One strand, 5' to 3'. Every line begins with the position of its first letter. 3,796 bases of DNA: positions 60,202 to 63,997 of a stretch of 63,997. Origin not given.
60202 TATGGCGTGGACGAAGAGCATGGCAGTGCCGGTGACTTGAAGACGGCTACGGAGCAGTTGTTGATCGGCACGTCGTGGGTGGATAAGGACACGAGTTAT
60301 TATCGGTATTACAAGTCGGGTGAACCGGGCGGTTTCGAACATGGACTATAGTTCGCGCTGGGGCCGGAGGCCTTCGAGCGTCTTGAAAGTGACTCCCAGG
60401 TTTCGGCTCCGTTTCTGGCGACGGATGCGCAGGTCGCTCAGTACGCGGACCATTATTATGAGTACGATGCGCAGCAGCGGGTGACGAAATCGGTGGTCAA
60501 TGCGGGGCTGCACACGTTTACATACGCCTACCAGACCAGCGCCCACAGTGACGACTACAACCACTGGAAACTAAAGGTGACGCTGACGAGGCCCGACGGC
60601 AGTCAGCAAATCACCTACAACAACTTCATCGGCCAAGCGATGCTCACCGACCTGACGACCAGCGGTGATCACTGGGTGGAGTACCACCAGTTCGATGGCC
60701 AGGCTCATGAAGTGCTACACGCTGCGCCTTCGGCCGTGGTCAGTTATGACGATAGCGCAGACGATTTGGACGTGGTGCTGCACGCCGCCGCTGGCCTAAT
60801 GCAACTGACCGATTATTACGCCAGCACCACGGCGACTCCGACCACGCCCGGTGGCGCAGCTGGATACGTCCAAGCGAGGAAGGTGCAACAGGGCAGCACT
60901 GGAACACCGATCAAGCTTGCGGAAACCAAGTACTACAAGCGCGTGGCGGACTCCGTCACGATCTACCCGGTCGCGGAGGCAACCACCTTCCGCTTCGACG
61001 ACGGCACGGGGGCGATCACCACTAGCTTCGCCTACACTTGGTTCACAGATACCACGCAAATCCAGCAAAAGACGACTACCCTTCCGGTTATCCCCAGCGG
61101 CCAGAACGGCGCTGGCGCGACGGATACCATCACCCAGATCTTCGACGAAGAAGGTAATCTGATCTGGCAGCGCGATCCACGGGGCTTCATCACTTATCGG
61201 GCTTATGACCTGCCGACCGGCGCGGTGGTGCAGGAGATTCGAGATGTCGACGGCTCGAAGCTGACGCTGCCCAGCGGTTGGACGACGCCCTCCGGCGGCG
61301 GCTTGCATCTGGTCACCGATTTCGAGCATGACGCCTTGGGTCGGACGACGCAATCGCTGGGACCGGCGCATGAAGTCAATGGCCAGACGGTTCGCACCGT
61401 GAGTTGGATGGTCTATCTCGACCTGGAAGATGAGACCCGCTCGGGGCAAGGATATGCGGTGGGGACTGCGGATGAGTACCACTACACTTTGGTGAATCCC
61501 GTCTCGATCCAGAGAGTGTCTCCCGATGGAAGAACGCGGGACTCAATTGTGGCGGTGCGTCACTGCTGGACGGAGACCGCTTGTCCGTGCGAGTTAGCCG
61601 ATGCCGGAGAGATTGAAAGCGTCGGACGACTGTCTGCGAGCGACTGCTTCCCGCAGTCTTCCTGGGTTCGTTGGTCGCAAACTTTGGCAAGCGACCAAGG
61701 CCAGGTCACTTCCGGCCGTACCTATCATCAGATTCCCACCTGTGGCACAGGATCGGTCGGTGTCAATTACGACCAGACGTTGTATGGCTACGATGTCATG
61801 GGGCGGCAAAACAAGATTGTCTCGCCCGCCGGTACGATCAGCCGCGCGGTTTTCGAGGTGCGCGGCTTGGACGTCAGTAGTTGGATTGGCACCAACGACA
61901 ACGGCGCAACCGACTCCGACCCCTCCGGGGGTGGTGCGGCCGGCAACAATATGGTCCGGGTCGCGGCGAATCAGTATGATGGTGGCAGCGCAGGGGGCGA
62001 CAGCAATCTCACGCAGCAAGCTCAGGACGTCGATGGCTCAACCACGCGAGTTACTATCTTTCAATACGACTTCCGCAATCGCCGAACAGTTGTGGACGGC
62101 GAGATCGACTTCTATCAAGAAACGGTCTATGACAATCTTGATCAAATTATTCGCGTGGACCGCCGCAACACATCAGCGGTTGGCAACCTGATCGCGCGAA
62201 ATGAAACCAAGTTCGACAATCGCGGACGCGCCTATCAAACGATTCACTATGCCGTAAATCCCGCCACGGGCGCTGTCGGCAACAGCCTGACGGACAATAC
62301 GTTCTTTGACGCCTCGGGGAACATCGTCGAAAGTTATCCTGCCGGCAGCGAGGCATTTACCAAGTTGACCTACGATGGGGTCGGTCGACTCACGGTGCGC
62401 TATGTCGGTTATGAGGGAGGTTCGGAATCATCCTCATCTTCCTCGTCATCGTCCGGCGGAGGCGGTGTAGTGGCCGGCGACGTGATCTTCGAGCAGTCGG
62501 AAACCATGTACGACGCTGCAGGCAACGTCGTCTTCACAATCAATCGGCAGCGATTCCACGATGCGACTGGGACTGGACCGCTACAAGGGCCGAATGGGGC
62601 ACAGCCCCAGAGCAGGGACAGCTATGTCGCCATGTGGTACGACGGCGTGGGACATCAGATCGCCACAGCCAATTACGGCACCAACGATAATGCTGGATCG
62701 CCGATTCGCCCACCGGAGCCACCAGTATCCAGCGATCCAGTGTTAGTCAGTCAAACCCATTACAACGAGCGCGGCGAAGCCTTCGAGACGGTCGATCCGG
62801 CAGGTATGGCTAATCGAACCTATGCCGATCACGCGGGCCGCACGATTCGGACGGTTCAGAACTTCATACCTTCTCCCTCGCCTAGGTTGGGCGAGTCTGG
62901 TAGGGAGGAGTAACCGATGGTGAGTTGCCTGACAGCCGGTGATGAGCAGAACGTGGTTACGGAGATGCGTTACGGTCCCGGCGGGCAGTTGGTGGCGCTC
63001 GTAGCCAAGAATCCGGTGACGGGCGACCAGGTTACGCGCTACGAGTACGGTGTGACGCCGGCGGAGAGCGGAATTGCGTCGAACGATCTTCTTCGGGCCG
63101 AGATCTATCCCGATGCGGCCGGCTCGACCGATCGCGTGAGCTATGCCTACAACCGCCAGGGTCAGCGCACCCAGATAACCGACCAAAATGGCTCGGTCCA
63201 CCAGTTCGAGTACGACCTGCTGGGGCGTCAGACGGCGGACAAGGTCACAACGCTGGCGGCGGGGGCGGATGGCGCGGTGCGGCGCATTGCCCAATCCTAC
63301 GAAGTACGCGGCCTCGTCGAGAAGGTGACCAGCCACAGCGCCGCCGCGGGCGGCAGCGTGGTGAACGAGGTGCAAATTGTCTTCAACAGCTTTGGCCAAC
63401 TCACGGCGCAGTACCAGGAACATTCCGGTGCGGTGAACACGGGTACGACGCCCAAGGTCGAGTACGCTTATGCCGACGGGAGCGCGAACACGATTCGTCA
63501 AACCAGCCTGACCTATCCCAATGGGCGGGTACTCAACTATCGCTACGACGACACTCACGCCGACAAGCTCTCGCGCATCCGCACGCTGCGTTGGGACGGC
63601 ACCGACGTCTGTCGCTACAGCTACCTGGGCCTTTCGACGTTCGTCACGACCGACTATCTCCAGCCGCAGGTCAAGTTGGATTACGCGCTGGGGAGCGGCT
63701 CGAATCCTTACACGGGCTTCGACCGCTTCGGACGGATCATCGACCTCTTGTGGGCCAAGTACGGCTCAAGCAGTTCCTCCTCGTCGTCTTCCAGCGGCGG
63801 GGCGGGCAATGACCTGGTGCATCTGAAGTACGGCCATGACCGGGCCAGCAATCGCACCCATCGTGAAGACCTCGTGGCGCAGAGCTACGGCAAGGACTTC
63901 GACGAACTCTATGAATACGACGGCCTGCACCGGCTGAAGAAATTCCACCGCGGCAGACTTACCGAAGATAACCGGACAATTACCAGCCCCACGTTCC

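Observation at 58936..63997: Giant poly-Ser/YD-repeat (Rhs-like) gene with two in-frame stop codons and no frameshift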

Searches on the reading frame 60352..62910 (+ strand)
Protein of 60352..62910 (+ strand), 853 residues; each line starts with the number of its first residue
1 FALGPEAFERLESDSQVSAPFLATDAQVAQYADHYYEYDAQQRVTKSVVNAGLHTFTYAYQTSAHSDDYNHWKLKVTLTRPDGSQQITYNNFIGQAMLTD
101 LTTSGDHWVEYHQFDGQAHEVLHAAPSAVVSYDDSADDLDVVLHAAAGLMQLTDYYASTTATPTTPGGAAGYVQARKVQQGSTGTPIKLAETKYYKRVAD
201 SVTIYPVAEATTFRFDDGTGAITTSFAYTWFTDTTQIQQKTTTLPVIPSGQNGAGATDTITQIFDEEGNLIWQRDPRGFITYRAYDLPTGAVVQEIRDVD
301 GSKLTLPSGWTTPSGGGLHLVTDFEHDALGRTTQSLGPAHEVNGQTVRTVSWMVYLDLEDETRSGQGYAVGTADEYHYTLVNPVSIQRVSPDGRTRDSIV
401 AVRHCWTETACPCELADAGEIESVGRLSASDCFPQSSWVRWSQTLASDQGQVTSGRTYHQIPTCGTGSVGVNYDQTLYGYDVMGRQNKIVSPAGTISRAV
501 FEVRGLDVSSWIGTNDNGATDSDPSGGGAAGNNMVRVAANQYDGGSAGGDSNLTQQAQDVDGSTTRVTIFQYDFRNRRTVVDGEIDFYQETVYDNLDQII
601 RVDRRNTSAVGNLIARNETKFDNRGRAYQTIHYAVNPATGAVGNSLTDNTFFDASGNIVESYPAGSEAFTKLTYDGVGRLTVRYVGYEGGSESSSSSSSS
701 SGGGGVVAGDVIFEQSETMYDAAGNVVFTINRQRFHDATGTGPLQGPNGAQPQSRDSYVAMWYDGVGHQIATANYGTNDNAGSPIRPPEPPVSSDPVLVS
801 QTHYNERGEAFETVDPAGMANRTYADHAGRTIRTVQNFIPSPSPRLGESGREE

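Call 5: search_protein_families(library=pfam, proteins=[window:60352-62910:+], max_evalue=0.01)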
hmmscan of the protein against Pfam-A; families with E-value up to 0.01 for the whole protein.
window:60352-62910:+ (853 aa): 1 family
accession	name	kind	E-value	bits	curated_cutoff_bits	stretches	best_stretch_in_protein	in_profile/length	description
PF05593.20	RHS_repeat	-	1.9e-07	31.8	22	0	652-684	1-33/38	RHS Repeat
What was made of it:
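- On Rhs / YD-repeat polymorphic toxin: PF05593 matches both piece 2 (E = 1.9e-7) and piece 3 (E = 1e-7) (call 5).
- Checked: RHS_repeat (PF05593) is detected on both sides of the TAA (call 5).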

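Call 8: find_encoding_contigs(protein=window:60481-62910:+, flank=10000, max_places=6)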
Protein window:60481-62910:+ (810 aa): no gene with exactly this product is on record in the collection.

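Call 85: find_encoding_contigs(protein=window:60493-62910:+, flank=10000, max_places=5)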
Protein window:60493-62910:+ (806 aa): no gene with exactly this product is on record in the collection.
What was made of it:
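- Tried and rejected: The 810-aa and 806-aa versions are not on record (calls 8, 85).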

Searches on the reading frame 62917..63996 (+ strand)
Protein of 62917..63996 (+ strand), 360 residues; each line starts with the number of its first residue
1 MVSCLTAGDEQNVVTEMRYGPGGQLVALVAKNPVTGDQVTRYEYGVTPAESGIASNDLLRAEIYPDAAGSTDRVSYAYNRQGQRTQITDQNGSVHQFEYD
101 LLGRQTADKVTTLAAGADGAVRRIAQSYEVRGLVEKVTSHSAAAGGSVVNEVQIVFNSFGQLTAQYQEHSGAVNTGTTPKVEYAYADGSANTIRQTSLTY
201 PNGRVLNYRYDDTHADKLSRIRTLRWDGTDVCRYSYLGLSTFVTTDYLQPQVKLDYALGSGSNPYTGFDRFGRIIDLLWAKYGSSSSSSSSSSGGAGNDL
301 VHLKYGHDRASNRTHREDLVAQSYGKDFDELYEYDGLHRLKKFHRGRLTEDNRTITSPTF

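Call 5: search_protein_families(library=pfam, proteins=[window:62917-63996:+], max_evalue=0.01)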
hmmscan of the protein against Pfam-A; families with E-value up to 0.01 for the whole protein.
window:62917-63996:+ (360 aa): 1 family
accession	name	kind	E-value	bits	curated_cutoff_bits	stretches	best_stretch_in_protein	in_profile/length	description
PF05593.20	RHS_repeat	-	1e-07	32.6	22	1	78-107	1-30/38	RHS Repeat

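Call 13: find_related_loci(query=window:62917-63996:+, collection=genome_contigs, flank=10000)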
Query window:62917-63996:+ (360 aa) in genome_contigs; peptide patterns used: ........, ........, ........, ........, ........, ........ (x = any residue, [..] = any of these).
71 stretches matched a pattern; 9 encode a relative of the query (tblastn E <= 1e-3); 9 distinct loci.
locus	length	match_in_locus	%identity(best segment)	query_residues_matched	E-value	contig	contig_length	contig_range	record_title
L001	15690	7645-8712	74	4-360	3e-174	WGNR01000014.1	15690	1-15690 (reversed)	MAG: bacterium isolate RI_54 c_000000097871, whole genome shotgun sequence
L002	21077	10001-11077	70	3-360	9e-162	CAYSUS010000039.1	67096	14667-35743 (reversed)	MAG TPA_asm: uncultured Pirellulales bacterium isolate SRP141376_co4_16 genome assembly, contig: NODE_725_length_67096_c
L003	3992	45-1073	64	6-360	6e-156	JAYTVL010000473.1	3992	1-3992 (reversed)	MAG: Pirellula sp. isolate GFS_5688 GFS_5688_472, whole genome shotgun sequence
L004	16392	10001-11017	61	9-360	1e-140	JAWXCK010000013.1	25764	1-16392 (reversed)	MAG: Pirellulaceae bacterium isolate P2IB.181 k99_57072, whole genome shotgun sequence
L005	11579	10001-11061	65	4-358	4e-95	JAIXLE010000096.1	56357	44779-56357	MAG: Bacteroidales bacterium isolate UW1SPNA076 one-stage_bin076_NODE_665, whole genome shotgun sequence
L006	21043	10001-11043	55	5-350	8e-104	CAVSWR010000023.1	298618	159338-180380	MAG: uncultured Planctomycetia bacterium isolate MFD05684.bin.2.95 genome assembly, contig: contig_88933, whole genome s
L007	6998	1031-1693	43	124-343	1e-48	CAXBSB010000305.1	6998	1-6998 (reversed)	MAG TPA_asm: uncultured Schlesneria sp. isolate SRR1793862_metabat2_18 genome assembly, contig: ERZ2944670.868, whole ge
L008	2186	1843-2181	68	3-116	5e-42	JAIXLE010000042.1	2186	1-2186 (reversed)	MAG: Bacteroidales bacterium isolate UW1SPNA076 one-stage_bin076_NODE_29568, whole genome shotgun sequence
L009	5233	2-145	94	313-360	9e-26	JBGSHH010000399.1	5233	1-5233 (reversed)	MAG: Pirellulaceae bacterium isolate JTS-AC10 k141_1516041, whole genome shotgun sequence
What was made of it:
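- Tried and rejected: The genome_contigs scan did not contain the source genome (call 13).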

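Call 34: find_homologous_proteins(query=window:62917-63996:+, max_evalue=1e-20)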
Query window:62917-63996:+ (360 aa): 144 proteins with E <= 1e-20 among 8000 candidates; the best 120 are listed.
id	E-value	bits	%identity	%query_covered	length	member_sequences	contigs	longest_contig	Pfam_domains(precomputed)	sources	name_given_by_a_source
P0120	1.5e-197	674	83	100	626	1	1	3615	PF05593.20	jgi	jgi:hypothetical protein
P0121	1.1e-154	533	69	99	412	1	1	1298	-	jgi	-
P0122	8.0e-142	491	80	77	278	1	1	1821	PF05593.20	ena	-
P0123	3.8e-131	456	64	93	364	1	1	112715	-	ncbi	-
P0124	5.3e-120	419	94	57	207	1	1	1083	PF05593.20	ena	-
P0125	3.0e-118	413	70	74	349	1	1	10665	-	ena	-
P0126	1.3e-101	359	78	57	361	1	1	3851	-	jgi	jgi:hypothetical protein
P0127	1.2e-99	352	75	60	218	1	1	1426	-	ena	-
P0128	2.7e-89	318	69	59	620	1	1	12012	-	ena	-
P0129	3.6e-89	318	55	79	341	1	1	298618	-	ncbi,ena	-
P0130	4.4e-89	317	50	93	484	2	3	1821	PF05593.20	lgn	-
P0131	7.3e-87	310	49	89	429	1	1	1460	-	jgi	-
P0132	8.4e-87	310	54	74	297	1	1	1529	PF05593.20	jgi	jgi:YD repeat-containing protein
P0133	6.3e-86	307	51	87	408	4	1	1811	PF05593.20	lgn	-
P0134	2.1e-85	305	67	59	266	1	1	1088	-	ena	-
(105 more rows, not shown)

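Call 36: find_encoding_contigs(protein=P0124, flank=10000, max_places=4)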
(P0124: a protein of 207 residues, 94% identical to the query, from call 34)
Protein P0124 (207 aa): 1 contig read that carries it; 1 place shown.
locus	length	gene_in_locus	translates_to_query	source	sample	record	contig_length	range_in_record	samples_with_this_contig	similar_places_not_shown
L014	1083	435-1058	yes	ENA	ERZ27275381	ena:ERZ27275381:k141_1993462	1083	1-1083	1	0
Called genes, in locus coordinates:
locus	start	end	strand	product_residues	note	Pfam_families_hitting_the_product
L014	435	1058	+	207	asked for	PF05593:RHS_repeat (weak)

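Call 37: find_encoding_contigs(protein=P0120, flank=10000, max_places=4)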
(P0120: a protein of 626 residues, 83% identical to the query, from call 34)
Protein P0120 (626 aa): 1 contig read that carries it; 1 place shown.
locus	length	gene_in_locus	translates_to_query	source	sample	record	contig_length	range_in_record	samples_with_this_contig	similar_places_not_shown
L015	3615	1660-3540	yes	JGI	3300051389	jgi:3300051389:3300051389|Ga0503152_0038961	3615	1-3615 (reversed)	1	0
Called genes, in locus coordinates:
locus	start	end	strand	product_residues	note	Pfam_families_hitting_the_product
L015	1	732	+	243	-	?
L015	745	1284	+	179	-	-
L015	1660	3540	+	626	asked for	PF05593:RHS_repeat (faint)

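Call 38: find_encoding_contigs(protein=P0122, flank=10000, max_places=4)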
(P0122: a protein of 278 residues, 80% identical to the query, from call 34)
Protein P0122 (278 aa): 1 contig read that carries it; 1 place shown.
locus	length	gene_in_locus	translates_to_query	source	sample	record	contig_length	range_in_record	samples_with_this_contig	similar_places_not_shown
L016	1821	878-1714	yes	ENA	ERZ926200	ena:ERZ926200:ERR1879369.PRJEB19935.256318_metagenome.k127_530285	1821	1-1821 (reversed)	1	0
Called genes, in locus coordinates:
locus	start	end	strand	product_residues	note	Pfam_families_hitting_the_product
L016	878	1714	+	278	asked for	PF05593:RHS_repeat (faint)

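Call 43: search_protein_families(library=pfam, proteins=[L009:2-1783:+, L015:745-1281:+, L015:1660-3537:+, L015:1-732:+], max_evalue=0.01)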
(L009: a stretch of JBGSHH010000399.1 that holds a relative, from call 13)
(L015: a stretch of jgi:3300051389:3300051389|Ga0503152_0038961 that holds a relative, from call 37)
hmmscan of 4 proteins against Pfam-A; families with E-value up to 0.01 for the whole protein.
L009:2-1783:+ (594 aa): 0 families

L015:745-1281:+ (179 aa): 0 families

L015:1660-3537:+ (626 aa): 1 family
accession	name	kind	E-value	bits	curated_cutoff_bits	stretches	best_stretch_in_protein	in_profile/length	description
PF05593.20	RHS_repeat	-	7e-06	26.8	22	0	78-107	1-30/38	RHS Repeat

L015:1-732:+ (243 aa): 0 families

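Call 59: search_protein_families(library=pfam, proteins=[L002:3325-4539:+, L002:3715-4539:+], max_evalue=0.1)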
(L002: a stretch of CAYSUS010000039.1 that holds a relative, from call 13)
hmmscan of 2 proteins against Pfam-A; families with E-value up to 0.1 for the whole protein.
L002:3325-4539:+ (405 aa): 0 families

L002:3715-4539:+ (275 aa): 1 family
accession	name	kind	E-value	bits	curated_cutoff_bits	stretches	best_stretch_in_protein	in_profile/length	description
PF00682.25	HMGL-like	-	0.084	12.7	29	0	239-262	187-210/260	HMGL-like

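Call 86: list_cluster_members(proteins=[P0241, P0124])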
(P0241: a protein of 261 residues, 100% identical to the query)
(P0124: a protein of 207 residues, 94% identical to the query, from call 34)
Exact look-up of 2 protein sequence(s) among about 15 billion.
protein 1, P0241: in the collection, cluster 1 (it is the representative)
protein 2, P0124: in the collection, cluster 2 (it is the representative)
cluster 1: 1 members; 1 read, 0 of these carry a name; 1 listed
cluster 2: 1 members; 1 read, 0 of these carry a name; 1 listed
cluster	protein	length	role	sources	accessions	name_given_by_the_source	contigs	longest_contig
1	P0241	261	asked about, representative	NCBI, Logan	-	-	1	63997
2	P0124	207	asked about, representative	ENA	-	-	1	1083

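Call 91: find_related_loci(query=window:62917-63996:+, collection=metagenome_contigs, flank=10000)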
Query window:62917-63996:+ (360 aa) in metagenome_contigs; peptide patterns used: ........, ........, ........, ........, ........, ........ (x = any residue, [..] = any of these).
140 stretches matched a pattern; 7 encode a relative of the query (tblastn E <= 1e-3); 7 distinct loci.
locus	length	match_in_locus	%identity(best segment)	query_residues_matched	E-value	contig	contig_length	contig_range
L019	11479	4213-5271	72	4-358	9e-164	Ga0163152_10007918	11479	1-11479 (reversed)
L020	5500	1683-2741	69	4-358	5e-161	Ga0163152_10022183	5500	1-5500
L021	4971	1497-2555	65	4-358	2e-146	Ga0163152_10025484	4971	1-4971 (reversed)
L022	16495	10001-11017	61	9-360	5e-141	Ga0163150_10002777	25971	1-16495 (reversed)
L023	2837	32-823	65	97-358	9e-110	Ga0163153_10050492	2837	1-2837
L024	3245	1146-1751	71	156-358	2e-90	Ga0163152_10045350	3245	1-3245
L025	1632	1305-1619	44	228-349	2e-23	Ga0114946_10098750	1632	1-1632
